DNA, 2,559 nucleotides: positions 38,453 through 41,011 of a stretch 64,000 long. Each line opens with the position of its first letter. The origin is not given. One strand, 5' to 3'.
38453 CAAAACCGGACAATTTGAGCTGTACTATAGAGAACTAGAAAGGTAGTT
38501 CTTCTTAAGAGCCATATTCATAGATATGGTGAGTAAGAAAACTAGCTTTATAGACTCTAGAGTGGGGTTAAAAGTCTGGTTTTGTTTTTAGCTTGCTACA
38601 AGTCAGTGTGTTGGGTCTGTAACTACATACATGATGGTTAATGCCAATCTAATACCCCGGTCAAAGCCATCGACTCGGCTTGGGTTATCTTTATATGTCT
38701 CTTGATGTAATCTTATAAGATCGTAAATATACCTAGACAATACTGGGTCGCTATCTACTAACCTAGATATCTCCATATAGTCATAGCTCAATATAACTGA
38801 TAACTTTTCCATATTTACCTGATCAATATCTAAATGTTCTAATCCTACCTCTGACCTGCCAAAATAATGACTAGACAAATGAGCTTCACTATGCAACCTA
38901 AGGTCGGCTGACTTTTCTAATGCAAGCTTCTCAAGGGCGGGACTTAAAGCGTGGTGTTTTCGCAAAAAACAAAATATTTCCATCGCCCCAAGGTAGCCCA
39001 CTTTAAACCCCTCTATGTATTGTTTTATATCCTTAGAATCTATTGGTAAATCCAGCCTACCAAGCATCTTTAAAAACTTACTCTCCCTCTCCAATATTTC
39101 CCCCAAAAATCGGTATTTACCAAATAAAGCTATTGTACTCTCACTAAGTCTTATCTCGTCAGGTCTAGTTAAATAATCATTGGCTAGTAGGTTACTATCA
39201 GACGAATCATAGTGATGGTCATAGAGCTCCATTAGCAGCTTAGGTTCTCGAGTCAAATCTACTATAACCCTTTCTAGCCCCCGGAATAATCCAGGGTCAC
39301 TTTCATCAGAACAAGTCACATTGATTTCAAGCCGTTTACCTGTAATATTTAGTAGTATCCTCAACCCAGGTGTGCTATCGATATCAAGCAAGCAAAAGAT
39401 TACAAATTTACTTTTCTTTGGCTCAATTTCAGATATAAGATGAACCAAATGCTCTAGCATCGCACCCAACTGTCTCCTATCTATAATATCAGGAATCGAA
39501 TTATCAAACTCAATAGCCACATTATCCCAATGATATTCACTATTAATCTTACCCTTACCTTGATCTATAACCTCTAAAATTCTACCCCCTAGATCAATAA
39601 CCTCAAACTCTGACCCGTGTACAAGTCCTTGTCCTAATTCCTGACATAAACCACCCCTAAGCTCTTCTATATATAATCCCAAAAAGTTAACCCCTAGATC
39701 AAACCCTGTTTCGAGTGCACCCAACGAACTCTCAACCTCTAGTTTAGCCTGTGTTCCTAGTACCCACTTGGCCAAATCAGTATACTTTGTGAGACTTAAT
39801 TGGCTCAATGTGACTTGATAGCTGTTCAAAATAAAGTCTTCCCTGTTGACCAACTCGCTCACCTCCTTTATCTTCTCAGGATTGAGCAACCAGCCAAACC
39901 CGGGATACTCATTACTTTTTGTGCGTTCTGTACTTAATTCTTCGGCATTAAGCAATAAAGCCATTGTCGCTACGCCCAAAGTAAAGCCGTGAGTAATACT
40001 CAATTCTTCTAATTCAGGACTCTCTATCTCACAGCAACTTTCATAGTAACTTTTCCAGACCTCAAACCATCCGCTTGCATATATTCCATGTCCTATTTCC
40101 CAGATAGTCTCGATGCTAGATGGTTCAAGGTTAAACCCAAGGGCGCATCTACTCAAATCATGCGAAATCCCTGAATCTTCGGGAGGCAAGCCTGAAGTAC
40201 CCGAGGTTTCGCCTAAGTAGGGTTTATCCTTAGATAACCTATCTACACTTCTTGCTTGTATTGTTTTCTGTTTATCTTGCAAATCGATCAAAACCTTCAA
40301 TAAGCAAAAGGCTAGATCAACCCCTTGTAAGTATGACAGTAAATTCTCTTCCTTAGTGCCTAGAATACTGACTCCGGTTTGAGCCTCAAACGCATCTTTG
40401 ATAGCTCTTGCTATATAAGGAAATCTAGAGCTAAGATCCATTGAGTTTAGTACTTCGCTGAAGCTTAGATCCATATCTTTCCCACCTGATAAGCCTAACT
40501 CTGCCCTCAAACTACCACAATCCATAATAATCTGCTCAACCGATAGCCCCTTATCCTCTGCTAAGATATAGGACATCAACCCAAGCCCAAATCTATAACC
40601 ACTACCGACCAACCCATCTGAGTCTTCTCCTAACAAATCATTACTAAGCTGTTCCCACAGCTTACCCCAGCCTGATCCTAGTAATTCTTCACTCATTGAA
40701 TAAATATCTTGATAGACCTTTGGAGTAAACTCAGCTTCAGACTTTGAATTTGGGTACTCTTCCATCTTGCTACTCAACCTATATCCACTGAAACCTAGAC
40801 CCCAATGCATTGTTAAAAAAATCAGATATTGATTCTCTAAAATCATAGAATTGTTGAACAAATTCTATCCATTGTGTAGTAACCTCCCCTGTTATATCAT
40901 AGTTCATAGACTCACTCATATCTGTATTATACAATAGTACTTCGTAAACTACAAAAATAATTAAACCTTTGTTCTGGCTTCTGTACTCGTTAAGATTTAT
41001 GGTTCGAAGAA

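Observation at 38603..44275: Three adjacent paralogous, highly acidic proteins built from a recurring GF-x-x-G-hydrophobic module (unassigned family)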

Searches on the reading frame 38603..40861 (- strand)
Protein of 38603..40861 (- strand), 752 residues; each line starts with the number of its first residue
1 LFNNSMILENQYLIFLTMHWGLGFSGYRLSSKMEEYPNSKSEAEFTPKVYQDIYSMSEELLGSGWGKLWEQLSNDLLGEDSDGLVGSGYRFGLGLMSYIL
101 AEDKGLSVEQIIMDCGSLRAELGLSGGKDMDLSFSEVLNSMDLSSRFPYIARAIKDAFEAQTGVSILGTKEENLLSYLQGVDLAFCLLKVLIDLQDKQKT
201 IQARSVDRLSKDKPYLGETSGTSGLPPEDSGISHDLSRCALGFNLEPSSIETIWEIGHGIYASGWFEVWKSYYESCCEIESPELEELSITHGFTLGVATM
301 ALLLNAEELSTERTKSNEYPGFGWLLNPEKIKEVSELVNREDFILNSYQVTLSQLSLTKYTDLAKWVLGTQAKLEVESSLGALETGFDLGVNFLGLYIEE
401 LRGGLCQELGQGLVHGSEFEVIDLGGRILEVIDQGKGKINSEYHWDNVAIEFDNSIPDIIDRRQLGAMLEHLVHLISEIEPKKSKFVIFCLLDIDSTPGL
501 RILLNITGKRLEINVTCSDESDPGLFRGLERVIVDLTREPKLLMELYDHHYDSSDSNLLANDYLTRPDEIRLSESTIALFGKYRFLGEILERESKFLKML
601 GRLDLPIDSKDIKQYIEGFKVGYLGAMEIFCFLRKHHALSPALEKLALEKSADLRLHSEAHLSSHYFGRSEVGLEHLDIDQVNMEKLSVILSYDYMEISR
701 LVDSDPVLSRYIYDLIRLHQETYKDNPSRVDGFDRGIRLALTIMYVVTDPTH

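Call 3: search_protein_families(library=pfam, proteins=[window:38603-40861:-], max_evalue=1)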
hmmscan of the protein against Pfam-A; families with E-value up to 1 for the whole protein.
window:38603-40861:- (752 aa): 0 families
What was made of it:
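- On Polymorphic-toxin immunity gene arrays: No immunity Pfam family matched (call 3).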

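Call 4: search_protein_families(library=ncbifam, proteins=[window:38603-40861:-], max_evalue=1)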
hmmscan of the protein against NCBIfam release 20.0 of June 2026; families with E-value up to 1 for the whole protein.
window:38603-40861:- (752 aa): 1 family
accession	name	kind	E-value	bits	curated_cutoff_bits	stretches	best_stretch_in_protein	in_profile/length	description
NF033474.1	DivGenRetAVD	equivalog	0.13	12.6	80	1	134-211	14-90/104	diversity-generating retroelement protein Avd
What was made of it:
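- On FliH/YscL-type glycine-repeat proteins: No FliH/YscL/HrpE family was found by Pfam or NCBIfam (calls 3, 4).
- Closest known: GxxxG / glycine-zipper helix-packing motifs, including the glycine repeats of FliH/YscL. Different: No sequence homology to FliH/YscL families was reported by Pfam or NCBIfam (calls 3, 4).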

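Call 11: find_homologous_proteins(query=window:38603-40861:-, max_evalue=0.1)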
Query window:38603-40861:- (752 aa): 1 proteins with E <= 0.1 among 8000 candidates.
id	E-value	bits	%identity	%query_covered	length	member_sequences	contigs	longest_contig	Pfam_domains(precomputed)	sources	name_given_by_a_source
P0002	0.0e+0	1615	100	96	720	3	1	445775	-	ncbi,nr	ncbi:hypothetical protein H6792_00610 [Candidatus Nomurabacteria bacterium]|nr:hypothetical protein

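Call 33: search_protein_families(library=padloc, proteins=[window:38603-40861:-], max_evalue=1)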
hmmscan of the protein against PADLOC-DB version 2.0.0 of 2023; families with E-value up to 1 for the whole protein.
window:38603-40861:- (752 aa): 0 families

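Call 34: search_protein_families(library=phrogs, proteins=[window:38603-40861:-], max_evalue=1)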
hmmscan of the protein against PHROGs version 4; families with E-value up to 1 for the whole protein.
window:38603-40861:- (752 aa): 0 families

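Call 35: search_protein_representatives(protein=P0002)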
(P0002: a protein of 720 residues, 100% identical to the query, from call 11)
Query: 720 residues. Proteins with E-value up to 0.001 (for the whole library): 2; up to 1e-10: 1; up to 1e-30: 1. The best 2 are listed.
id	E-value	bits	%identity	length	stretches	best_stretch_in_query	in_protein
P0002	0.0e+00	1615.0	100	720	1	1-720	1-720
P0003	2.3e-08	49.5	32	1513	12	404-437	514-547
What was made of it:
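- No relative was found in 1.84 billion representative proteins (call 35).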

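Call 49: search_solved_structures(query=window:38603-40861:-, max_evalue=10)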
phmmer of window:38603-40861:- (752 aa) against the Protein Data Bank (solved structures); distinct sequences matched with E-value up to 10: 5.
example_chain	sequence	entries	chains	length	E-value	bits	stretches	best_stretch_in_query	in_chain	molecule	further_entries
8bu0_A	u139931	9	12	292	0.061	15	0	243-282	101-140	Consensus tetratricopeptide repeat protein | Crystal structure of an 8-repeat consensus TPR superhelix with Zinc. | Monomer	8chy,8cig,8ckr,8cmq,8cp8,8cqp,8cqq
9qhc_A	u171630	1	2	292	0.25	12.9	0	243-282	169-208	Engineered tetratricopeptide repeat protein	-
2fo7_A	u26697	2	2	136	0.51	11.9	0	243-282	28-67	SYNTHETIC CONSENSUS TPR PROTEIN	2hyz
8ch0_A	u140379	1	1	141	0.6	11.7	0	243-282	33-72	Consensus tetratricopeptide repeat protein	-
6vfh_A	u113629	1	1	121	0.65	11.6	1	243-287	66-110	T33_dn10A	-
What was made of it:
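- On TPR / Sel1 / HEAT / ankyrin repeat families (Pfam): The only hint is C243-282 against consensus-TPR PDB chains at E=0.06 (call 49).
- Closest known: Alpha-helical repeat proteins. Same: There is a weak TPR-like stretch at C243-282 (E=0.06, call 49).
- C243-282 gives a weak match to consensus TPR proteins in the PDB (E=0.06, call 49).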

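Call 59: find_encoding_contigs(protein=P0002, flank=10000, max_places=6)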
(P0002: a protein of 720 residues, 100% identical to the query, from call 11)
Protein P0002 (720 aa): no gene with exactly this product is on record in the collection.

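Call 91: find_encoding_contigs(protein=P0005, flank=3000, max_places=4)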
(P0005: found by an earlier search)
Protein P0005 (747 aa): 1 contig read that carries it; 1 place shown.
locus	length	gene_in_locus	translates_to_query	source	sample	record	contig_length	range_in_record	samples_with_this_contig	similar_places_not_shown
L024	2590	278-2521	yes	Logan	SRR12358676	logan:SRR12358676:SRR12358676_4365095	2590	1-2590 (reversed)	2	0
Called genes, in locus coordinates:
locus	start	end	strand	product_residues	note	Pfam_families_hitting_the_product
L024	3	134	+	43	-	?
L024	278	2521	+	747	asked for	-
